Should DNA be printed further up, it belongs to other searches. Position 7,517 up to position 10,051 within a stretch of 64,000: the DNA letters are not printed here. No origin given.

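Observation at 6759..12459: Compact, unassigned glycyl-radical enzyme plus activase, bracketed by an AraC regulator and a PutP-type symporter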

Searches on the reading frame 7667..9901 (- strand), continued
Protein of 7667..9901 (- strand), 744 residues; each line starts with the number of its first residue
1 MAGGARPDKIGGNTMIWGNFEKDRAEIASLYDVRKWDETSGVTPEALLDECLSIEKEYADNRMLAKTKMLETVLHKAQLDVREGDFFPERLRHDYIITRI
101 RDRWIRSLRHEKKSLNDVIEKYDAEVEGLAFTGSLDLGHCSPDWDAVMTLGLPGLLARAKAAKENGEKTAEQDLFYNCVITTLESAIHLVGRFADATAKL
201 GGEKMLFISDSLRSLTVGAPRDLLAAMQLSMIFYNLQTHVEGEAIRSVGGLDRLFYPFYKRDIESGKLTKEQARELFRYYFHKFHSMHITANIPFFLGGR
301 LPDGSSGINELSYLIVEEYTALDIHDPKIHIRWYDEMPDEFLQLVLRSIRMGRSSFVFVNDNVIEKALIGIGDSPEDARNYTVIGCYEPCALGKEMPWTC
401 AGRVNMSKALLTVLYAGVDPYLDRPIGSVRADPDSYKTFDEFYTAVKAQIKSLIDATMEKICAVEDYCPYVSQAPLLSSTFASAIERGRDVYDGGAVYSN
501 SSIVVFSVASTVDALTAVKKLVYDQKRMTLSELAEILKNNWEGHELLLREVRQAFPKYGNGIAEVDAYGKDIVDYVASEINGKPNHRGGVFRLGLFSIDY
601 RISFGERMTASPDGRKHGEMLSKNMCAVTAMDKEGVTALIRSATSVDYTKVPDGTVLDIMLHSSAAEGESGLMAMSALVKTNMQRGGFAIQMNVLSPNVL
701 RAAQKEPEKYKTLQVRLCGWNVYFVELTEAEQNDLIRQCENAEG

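Call 11: find_encoding_contigs(protein=P0013, flank=10000, max_places=3)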
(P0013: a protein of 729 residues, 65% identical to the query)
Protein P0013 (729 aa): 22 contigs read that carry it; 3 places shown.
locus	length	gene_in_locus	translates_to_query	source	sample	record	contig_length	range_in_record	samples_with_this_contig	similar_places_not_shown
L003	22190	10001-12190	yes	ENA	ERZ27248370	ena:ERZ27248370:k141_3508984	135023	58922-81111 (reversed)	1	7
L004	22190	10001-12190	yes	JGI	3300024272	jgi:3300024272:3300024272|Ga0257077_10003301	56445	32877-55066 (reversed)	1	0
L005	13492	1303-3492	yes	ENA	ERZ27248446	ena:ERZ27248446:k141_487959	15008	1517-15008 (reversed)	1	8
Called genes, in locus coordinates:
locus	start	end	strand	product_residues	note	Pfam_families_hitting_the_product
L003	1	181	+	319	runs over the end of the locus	PF01370:Epimerase (faint), PF04321:RmlD_sub_bind (faint)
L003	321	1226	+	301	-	PF01487:DHquinase_I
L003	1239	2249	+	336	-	PF08240:ADH_N (weak), PF16912:Glu_dehyd_C (weak), PF00107:ADH_zinc_N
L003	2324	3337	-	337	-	PF08240:ADH_N, PF16912:Glu_dehyd_C (weak), PF00107:ADH_zinc_N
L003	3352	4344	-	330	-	PF03547:Mem_trans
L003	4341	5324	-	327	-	PF08240:ADH_N, PF00107:ADH_zinc_N, PF13602:ADH_zinc_N_2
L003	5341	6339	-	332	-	PF01408:GFO_IDH_MocA (weak), PF22725:GFO_IDH_MocA_C3, PF02894:GFO_IDH_MocA_C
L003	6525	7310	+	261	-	PF12833:HTH_18, PF00165:HTH_AraC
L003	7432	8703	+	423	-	PF02040:ArsB, PF03600:CitMHS, PF16980:CitMHS_2 (faint), PF06808:DctM (weak), PF03600:CitMHS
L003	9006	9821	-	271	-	PF00165:HTH_AraC (weak), PF12833:HTH_18, PF00165:HTH_AraC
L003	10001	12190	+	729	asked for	PF02901:PFL-like, PF01228:Gly_radical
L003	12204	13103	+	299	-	PF13353:Fer4_12 (weak), PF04055:Radical_SAM, PF00037:Fer4 (weak), PF12838:Fer4_7, PF13187:Fer4_9 (weak), PF13237:Fer4_10, PF14697:Fer4_21 (weak), PF13353:Fer4_12 (weak), +5 more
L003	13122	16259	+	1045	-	PF07833:Cu_amine_oxidN1, PF13088:BNR_2 (weak)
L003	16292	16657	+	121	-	PF02579:Nitro_FeMo-Co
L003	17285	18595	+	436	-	PF01266:DAO, PF01494:FAD_binding_3 (weak), PF13450:NAD_binding_8 (weak), PF00355:Rieske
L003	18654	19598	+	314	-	-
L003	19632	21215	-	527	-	-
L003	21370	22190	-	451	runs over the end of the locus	-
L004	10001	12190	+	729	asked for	PF02901:PFL-like, PF01228:Gly_radical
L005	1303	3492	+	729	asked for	PF02901:PFL-like, PF01228:Gly_radical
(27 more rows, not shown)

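Call 12: find_encoding_contigs(protein=P0029, flank=10000, max_places=3)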
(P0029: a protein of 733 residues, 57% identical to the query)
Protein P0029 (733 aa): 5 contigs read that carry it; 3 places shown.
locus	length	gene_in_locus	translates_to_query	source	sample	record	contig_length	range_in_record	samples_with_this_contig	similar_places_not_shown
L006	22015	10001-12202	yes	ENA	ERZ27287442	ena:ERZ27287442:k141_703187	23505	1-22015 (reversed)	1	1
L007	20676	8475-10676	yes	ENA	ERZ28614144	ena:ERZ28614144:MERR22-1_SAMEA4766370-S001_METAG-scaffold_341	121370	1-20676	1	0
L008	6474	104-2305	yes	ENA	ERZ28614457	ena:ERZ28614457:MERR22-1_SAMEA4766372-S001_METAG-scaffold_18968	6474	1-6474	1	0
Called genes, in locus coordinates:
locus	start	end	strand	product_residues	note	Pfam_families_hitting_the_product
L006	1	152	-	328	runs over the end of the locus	PF07451:SpoVAD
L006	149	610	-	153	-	PF03862:SpoVAC_SpoVAEB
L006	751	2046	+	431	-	PF02403:Seryl_tRNA_N, PF00587:tRNA-synt_2b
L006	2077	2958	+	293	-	-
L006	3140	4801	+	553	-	PF09479:Flg_new, PF00395:SLH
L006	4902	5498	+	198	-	PF01613:Flavin_Reduct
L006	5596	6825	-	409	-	PF00404:Dockerin_1 (faint), PF04616:Glyco_hydro_43 (weak)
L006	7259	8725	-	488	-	-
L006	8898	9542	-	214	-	-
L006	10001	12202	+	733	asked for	PF02901:PFL-like, PF01228:Gly_radical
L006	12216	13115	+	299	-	PF13353:Fer4_12, PF04055:Radical_SAM, PF12837:Fer4_6 (faint), PF12838:Fer4_7 (weak), PF13187:Fer4_9 (weak), PF13237:Fer4_10, PF14697:Fer4_21 (weak), PF00037:Fer4 (weak), +1 more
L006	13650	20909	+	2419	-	-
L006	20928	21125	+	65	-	-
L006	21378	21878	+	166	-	-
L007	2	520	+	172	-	?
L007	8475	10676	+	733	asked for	PF02901:PFL-like, PF01228:Gly_radical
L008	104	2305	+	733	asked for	PF02901:PFL-like, PF01228:Gly_radical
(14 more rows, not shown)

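Call 13: find_encoding_contigs(protein=P0056, flank=10000, max_places=3)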
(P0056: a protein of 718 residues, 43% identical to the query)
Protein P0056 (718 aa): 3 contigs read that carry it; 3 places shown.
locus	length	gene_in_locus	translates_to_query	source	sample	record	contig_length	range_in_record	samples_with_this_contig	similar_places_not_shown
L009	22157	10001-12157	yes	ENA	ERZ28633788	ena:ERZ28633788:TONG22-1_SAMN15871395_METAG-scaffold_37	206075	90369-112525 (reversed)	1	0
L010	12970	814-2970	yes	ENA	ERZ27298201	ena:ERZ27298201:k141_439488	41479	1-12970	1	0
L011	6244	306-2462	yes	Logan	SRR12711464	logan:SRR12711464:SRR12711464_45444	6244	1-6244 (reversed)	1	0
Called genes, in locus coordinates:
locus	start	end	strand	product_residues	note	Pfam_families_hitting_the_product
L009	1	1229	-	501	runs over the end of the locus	PF00478:IMPDH, PF03060:NMO (faint), PF00571:CBS (faint), PF01070:FMN_dh (weak)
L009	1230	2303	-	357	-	PF02729:OTCace_N, PF00185:OTCace, PF02748:PyrI_C (weak)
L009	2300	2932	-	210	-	PF00156:Pribosyltran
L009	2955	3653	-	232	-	PF00215:OMPdecase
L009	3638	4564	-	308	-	PF01180:DHO_dh, PF01207:Dus (faint), PF03060:NMO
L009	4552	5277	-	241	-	PF10418:DHODB_Fe-S_bind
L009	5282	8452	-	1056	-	PF25596:CPSase_L_D1, PF02786:CPSase_L_D2, PF07478:Dala_Dala_lig_C (weak), PF02787:CPSase_L_D3, PF25596:CPSase_L_D1, PF02786:CPSase_L_D2, PF07478:Dala_Dala_lig_C, PF02142:MGS, +5 more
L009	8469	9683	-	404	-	PF01979:Amidohydro_1, PF12890:DHOase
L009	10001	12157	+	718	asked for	PF02901:PFL-like, PF01228:Gly_radical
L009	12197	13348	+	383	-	-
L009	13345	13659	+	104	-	-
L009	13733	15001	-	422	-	-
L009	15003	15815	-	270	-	PF04203:Sortase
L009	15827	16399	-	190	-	-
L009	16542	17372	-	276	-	PF01510:Amidase_2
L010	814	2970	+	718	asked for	PF02901:PFL-like, PF01228:Gly_radical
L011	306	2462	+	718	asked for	PF02901:PFL-like, PF01228:Gly_radical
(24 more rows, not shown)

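Call 18: search_protein_families(library=pfam, proteins=[L001:4484-5392:+, L001:5403-6773:+, L003:13122-16259:+])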
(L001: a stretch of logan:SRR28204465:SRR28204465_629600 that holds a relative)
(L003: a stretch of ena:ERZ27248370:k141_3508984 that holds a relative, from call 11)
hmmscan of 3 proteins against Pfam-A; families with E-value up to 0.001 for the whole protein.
L001:4484-5392:+ (302 aa): 1 family
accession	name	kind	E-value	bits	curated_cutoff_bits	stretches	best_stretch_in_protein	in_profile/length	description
PF00701.28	DHDPS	-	4.3e-20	72.1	22.1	1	5-272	3-268/289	Dihydrodipicolinate synthetase family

L001:5403-6773:+ (456 aa): 2 families
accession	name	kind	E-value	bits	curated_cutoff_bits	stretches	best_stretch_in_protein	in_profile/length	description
PF13088.12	BNR_2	-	1.2e-09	38.4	31.4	1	199-415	85-264/277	BNR repeat-like domain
PF02012.26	BNR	-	0.0003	20.8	27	0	154-164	1-11/12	BNR/Asp-box repeat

L003:13122-16259:+ (1045 aa): 3 families
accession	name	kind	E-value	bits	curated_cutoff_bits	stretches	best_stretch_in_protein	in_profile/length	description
PF07833.16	Cu_amine_oxidN1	-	3.7e-55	184.9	24.2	2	354-460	1-107/108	Copper amine oxidase N-terminal domain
PF13088.12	BNR_2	-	4.5e-08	33.2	31.4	1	533-773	55-256/277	BNR repeat-like domain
PF15892.11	BNR_4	-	0.00067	19.5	27.3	0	514-567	76-134/272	BNR repeat-containing family member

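Call 22: find_related_loci(query=A1, collection=genome_contigs, flank=10000)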
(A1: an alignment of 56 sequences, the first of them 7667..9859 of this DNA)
Query A1 (730 aa) in genome_contigs; peptide patterns used: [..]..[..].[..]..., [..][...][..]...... (x = any residue, [..] = any of these).
599 stretches matched a pattern (row limit reached: there are more); 593 encode a relative of the query (tblastn E <= 1e-3); the best 80 are kept; 80 distinct loci.
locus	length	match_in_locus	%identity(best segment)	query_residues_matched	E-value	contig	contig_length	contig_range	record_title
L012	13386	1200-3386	65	1-730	0e+0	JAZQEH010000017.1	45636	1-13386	MAG: Eubacteriales bacterium isolate T1900044635_TS20190101.MAGScoT_cleanbin_000007 SGB_1126_k141_65254, whole genome sh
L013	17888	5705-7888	65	1-729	0e+0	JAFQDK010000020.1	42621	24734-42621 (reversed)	MAG: Clostridia bacterium isolate RGIG1718 Goat_Cecum-2__c232996, whole genome shotgun sequence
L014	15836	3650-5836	64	1-730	0e+0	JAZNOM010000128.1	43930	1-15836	MAG: Eubacteriales bacterium isolate T1900044652_TS20190118.MAGScoT_cleanbin_000039 SGB_1436_k141_2266440, whole genome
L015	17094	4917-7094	64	1-727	0e+0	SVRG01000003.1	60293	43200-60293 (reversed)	MAG: Oscillospiraceae bacterium isolate SIG637 NODE_2382_length_60293_cov_1.257055, whole genome shotgun sequence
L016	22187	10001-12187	64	1-728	0e+0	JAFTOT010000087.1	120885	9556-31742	MAG: Clostridia bacterium isolate RGIG4012 Roe_deer_Cecum-5__c844, whole genome shotgun sequence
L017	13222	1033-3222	56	1-728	0e+0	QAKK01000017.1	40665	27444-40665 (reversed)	MAG: Oscillospiraceae bacterium isolate CIM:MAG 1170_1 contig_17373, whole genome shotgun sequence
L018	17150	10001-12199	57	1-730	0e+0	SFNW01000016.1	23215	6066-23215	MAG: Clostridiales bacterium isolate W2P9.058 Contig765, whole genome shotgun sequence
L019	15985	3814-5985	56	1-726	0e+0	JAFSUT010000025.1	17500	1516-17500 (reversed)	MAG: Clostridia bacterium isolate RGIG3492 Goat_Rumen.Co__c822586, whole genome shotgun sequence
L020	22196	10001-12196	47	1-730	0e+0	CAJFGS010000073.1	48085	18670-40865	Candidatus Avimonas merdigallinarum isolate Chicken_16_mag_116 genome assembly, contig: MAGpy_11413_16_idba_bin_116_fasc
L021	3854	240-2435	48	1-730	0e+0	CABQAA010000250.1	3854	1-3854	MAG TPA_asm: uncultured Ruminococcaceae bacterium isolate MGYG-HGUT-00388 genome assembly, contig: GUT_GENOME008483_250,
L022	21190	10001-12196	48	1-730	0e+0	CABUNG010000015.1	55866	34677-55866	MAG TPA_asm: uncultured Ruminococcaceae bacterium isolate MGYG-HGUT-04159 genome assembly, contig: GUT_GENOME258161_15,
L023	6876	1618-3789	42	1-728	0e+0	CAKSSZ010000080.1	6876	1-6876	MAG: uncultured Clostridia bacterium isolate REFINED_METABAT215_TOP10_CONTIGS_1500_ASSEMBLY_K77_MERGED__Hadza_MoBio_hadz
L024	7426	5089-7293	42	1-730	0e+0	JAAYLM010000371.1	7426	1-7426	MAG: Oscillospiraceae bacterium isolate AS15tlH2ME_27 103878_AS15, whole genome shotgun sequence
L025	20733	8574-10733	45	1-726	0e+0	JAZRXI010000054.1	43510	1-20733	MAG: Clostridia bacterium isolate T1900044951_TA20190004.MAGScoT_cleanbin_000006 SGB_3657_k141_1815266, whole genome sho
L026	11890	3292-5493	42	1-729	0e+0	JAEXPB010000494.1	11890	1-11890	MAG: Bacillota bacterium isolate OH_HBrB_171 k127_1147869, whole genome shotgun sequence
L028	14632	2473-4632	44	1-726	0e+0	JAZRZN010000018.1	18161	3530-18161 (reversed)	MAG: Clostridia bacterium isolate T1900044948_TA20190001.MAGScoT_cleanbin_000011 SGB_3505_k141_2554911, whole genome sho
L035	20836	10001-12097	43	6-723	0e+0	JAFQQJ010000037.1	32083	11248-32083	MAG: Clostridia bacterium isolate RGIG2055 Goat_Colon-2__c558366, whole genome shotgun sequence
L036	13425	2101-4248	42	6-727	0e+0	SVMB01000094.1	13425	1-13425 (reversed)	MAG: Oscillospiraceae bacterium isolate SIG502 NODE_78009_length_13425_cov_1.872913, whole genome shotgun sequence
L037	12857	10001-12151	42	5-730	0e+0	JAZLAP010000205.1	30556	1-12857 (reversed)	MAG: Eubacteriales bacterium isolate T1900045075_TC20190069.MAGScoT_cleanbin_000009 SGB_4631_k141_663358, whole genome s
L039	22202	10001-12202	42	1-726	0e+0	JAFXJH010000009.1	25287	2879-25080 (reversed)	MAG: Clostridia bacterium isolate RGIG6466 Sheep_Rectum.Co__c303350, whole genome shotgun sequence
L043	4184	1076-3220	41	5-727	0e+0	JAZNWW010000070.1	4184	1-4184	MAG: Acutalibacteraceae bacterium isolate T1900044782_TS20190248.MAGScoT_cleanbin_000002 SGB_2575_k141_219607, whole gen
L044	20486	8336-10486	40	6-728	2e-178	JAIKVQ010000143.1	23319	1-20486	MAG: Bacillota bacterium isolate RUI406 k141_935582_flag=0_multi=20.0000_len=23319, whole genome shotgun sequence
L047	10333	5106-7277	40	1-728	6e-177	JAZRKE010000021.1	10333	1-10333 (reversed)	MAG: Acutalibacteraceae bacterium isolate T1900045451_YK20190142.MAGScoT_cleanbin_000001 SGB_7176_k141_3474428, whole ge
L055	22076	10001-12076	41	27-727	2e-173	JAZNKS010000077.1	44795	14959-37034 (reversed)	MAG: Candidatus Flemingiibacterium sp. isolate T1900044674_TS20190140.MAGScoT_cleanbin_000004 SGB_1620_k141_1261449, who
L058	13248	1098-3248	41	6-729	4e-173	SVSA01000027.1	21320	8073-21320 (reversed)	MAG: Oscillospiraceae bacterium isolate SIG657 NODE_46625_length_21320_cov_1.740150, whole genome shotgun sequence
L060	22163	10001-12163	44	1-724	0e+0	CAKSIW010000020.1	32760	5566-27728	MAG: uncultured Clostridia bacterium isolate REFINED_METABAT215_TOP10_CONTIGS_1500_ASSEMBLY_K77_MERGED__Hadza_PheChl_Fib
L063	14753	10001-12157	40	6-728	7e-171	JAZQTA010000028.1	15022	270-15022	MAG: Eubacteriales bacterium isolate T1900045194_TC20190190.MAGScoT_cleanbin_000025 SGB_5307_k141_1244161, whole genome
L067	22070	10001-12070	39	19-728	8e-170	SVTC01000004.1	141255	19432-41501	MAG: Oscillospiraceae bacterium isolate SIG685 NODE_2491_length_141255_cov_4.484794, whole genome shotgun sequence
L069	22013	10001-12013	40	51-728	2e-168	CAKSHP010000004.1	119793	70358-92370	MAG: uncultured Clostridia bacterium isolate REFINED_METABAT215_TOP10_CONTIGS_1500_ASSEMBLY_K77_MERGED__Hadza_PheChl_Fib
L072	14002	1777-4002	40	1-728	5e-168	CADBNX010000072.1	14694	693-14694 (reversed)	MAG: uncultured Clostridiales bacterium isolate RUG14140 genome assembly, contig: RUG14140_asm_72, whole genome shotgun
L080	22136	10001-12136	41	1-726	9e-166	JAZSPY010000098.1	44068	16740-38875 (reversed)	MAG: Clostridia bacterium isolate T1900044545_TS20190011.MAGScoT_cleanbin_000020 SGB_122_k141_1421474, whole genome shot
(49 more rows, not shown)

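Call 30: search_protein_families(library=pfam, alignment_id=A2, max_evalue=0.00001)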
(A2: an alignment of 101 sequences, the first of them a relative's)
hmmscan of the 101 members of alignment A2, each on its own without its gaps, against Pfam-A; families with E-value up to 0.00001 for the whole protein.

A. member 1, L002:12090-13958:- (622 aa): 2 families
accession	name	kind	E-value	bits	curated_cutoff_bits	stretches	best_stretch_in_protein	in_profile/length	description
PF00664.28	ABC_membrane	-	2.5e-45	155.7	28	1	58-307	4-253/274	ABC transporter transmembrane region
PF00005.33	ABC_tran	-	3e-29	102.8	25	1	401-550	1-137/137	ABC transporter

B. families by the number of members that match (of 101 scanned): 128 families (the first 25 are shown)
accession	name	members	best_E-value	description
PF07833.16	Cu_amine_oxidN1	8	3.7e-55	Copper amine oxidase N-terminal domain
PF13088.12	BNR_2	5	1.3e-11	BNR repeat-like domain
PF04616.20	Glyco_hydro_43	3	1.6e-40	Glycosyl hydrolases family 43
PF00107.32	ADH_zinc_N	3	3.4e-22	Zinc-binding dehydrogenase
PF08240.17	ADH_N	3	2.3e-16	Alcohol dehydrogenase GroES-like domain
PF01136.24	Peptidase_U32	2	3.9e-90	Peptidase family U32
PF00005.33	ABC_tran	2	4.1e-50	ABC transporter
PF00884.28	Sulfatase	2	6.4e-47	Sulfatase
PF00294.29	PfkB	2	1.9e-36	pfkB family carbohydrate kinase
PF00892.27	EamA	2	1.5e-31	EamA-like transporter family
PF01979.26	Amidohydro_1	2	9.9e-22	Amidohydrolase family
PF06439.18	3keto-disac_hyd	2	7.2e-17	3-keto-disaccharide hydrolase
PF13602.12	ADH_zinc_N_2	2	3.1e-15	Zinc-binding dehydrogenase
PF01487.21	DHquinase_I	2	8.5e-13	Type I 3-dehydroquinase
PF02595.20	Gly_kinase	1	3.3e-148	Glycerate kinase family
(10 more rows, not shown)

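Call 31: search_protein_families(library=pfam, alignment_id=A3, max_evalue=0.00001)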
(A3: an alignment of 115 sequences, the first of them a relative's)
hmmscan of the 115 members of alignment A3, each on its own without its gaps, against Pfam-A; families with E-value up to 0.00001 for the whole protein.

A. member 1, L044:6169-6654:+ (161 aa): 0 families

B. families by the number of members that match (of 115 scanned): 156 families (the first 25 are shown)
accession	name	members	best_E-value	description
PF02836.23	Glyco_hydro_2_C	3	7.2e-25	Glycosyl hydrolases family 2, TIM barrel domain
PF12833.13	HTH_18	3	1.3e-22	Helix-turn-helix domain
PF18565.7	Glyco_hydro2_C5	3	2.9e-22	Glycoside hydrolase family 2 C-terminal domain 5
PF00165.29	HTH_AraC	3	1.7e-18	Bacterial regulatory helix-turn-helix proteins, AraC family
PF00703.27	Glyco_hydro_2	3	2.8e-15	Glycosyl hydrolases family 2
PF16355.11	DUF4982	3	1.2e-10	Domain of unknown function (DUF4982)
PF05580.18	Peptidase_S55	2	3.1e-70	SpoIVB peptidase S55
PF08450.18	SGL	2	1.3e-46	SMP-30/Gluconolactonase/LRE-like region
PF07690.21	MFS_1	2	2.5e-31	Major Facilitator Superfamily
PF01261.30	AP_endonuc_2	2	3.4e-28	Xylose isomerase-like TIM barrel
PF01926.29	MMR_HSR1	2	6.9e-20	50S ribosome-binding GTPase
PF01547.30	SBP_bac_1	2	1.2e-19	Bacterial extracellular solute-binding protein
PF13416.11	SBP_bac_8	2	1.9e-19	Bacterial extracellular solute-binding protein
PF17389.8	Bac_rhamnosid6H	2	1.6e-18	Bacterial alpha-L-rhamnosidase 6 hairpin glycosidase domain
PF05175.20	MTS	2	1.5e-10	Methyltransferase small domain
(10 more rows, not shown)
